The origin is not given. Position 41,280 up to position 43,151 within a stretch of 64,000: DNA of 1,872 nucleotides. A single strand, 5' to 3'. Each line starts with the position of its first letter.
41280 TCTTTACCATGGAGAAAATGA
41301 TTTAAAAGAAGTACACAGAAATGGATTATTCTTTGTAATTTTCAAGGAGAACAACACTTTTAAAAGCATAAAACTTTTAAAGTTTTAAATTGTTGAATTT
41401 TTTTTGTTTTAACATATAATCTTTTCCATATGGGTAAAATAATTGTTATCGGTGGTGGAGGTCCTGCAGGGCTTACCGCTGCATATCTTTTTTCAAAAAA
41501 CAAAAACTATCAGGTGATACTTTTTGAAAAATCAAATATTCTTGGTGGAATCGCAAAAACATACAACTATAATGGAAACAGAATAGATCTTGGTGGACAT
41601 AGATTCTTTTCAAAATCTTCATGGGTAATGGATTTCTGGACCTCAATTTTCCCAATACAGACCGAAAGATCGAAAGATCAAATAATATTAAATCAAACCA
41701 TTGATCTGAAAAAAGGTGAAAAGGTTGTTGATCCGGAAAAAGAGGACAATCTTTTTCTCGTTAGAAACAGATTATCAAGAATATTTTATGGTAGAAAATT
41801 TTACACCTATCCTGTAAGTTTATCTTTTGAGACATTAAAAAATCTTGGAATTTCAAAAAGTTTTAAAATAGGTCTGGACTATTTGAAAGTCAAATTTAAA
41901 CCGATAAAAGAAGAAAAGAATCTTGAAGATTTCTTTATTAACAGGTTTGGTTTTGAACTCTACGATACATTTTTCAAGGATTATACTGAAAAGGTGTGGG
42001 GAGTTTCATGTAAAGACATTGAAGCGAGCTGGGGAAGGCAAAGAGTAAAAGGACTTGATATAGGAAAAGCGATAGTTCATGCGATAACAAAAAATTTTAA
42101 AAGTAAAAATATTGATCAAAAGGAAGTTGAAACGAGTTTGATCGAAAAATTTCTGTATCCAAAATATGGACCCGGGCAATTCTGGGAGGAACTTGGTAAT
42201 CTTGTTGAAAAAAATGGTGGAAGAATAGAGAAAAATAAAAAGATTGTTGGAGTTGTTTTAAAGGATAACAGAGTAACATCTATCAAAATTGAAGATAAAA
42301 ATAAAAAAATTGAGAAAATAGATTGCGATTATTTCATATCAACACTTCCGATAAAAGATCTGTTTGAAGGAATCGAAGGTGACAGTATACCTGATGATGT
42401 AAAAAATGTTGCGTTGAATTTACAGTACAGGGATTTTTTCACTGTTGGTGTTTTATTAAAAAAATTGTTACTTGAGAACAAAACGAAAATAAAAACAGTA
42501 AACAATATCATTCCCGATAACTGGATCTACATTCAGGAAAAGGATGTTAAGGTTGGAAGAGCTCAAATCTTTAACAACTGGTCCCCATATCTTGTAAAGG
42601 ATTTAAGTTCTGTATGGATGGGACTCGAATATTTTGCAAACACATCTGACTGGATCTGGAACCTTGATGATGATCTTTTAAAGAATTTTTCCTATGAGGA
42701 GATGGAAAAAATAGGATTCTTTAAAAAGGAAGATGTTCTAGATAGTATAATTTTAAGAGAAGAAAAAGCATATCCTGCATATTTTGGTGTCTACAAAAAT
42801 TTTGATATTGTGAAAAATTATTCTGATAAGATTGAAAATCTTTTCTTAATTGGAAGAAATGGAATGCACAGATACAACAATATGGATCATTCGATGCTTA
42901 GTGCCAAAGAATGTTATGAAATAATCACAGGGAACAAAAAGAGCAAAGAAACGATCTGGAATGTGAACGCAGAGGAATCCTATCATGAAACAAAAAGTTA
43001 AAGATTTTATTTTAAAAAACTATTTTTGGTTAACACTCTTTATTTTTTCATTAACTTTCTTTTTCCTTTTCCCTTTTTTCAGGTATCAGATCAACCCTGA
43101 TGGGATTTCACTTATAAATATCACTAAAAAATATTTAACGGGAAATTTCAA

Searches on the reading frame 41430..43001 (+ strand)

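Call 85: search_protein_families(library=pfam, proteins=[window:41430-43001:+], max_evalue=0.00001)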
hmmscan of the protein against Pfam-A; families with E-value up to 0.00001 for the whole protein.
window:41430-43001:+ (523 aa): 4 families
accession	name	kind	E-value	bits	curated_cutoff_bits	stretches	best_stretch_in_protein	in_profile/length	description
PF13450.12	NAD_binding_8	-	1.9e-14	54.1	21.9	1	7-71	1-66/68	NAD(P)-binding Rossmann-like domain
PF01593.30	Amino_oxidase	-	3.5e-11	43.5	19.8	1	13-358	2-301/443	Flavin containing amine oxidoreductase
PF12831.13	FAD_oxidored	-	6.5e-08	32.7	27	0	5-42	2-38/416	FAD dependent oxidoreductase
PF01946.23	Thi4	-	4.3e-06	26.6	26.2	1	5-40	20-55/235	Thi4 family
